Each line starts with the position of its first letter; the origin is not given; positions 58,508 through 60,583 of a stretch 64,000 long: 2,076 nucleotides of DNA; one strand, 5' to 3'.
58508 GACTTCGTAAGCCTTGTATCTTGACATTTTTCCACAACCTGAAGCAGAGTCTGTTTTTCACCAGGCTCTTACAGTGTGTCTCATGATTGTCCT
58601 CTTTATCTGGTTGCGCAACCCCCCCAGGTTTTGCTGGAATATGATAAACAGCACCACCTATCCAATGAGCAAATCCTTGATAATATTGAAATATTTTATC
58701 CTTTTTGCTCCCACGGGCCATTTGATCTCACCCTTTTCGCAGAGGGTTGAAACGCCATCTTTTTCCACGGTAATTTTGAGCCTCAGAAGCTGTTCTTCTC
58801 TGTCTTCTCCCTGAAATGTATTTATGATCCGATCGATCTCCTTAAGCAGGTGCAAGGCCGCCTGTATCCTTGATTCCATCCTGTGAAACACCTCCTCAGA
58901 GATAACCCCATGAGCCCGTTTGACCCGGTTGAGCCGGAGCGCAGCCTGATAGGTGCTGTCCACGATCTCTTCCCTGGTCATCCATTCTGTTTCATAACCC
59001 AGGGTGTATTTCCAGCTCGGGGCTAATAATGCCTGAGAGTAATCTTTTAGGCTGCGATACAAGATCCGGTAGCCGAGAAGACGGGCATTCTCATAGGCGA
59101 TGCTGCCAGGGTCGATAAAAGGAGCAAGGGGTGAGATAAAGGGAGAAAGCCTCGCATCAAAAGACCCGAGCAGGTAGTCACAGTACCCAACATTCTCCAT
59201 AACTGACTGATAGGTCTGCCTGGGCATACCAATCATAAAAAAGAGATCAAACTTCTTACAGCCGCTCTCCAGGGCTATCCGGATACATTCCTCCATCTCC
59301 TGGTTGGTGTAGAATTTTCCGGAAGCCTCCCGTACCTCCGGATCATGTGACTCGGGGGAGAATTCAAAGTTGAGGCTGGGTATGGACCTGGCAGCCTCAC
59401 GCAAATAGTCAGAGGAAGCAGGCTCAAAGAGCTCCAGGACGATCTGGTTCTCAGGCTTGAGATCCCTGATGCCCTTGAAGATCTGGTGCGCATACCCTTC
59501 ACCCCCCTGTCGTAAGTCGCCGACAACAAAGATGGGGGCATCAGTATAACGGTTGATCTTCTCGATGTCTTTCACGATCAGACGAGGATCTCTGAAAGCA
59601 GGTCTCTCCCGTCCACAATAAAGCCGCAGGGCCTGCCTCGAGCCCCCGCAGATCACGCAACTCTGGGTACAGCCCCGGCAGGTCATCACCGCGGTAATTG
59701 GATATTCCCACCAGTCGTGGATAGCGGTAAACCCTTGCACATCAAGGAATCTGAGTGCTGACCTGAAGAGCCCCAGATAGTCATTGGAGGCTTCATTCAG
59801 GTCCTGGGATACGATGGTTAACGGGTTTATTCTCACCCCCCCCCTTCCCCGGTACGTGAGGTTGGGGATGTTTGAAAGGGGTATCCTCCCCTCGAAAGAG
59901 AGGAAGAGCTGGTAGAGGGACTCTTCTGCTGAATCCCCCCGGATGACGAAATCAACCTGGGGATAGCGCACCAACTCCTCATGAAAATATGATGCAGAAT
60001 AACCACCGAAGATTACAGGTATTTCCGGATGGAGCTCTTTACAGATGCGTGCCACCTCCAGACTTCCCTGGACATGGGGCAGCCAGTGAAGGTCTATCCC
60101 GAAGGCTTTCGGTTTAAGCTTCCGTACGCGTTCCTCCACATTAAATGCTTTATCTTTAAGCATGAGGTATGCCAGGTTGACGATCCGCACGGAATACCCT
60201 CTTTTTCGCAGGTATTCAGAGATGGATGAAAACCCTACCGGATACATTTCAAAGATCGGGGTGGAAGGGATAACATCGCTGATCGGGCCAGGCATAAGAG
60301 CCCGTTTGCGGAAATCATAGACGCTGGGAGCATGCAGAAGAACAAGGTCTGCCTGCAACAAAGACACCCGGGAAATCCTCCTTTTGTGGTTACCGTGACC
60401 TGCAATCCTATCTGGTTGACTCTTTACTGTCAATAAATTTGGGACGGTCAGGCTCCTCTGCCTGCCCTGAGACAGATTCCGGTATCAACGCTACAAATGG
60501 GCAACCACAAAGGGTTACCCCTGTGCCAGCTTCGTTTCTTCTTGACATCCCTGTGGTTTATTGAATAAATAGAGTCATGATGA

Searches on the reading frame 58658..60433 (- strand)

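Call 55: search_protein_families(library=pfam, proteins=[window:58658-60433:-], max_evalue=0.00001)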
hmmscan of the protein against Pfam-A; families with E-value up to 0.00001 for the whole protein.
window:58658-60433:- (591 aa): 2 families
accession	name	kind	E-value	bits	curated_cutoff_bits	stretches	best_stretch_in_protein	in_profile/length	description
PF02310.24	B12-binding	-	2.2e-15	57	32.1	1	61-169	10-114/121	B12 binding domain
PF04055.27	Radical_SAM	-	4.2e-10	40.5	29.5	1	251-413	3-161/166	Radical SAM superfamily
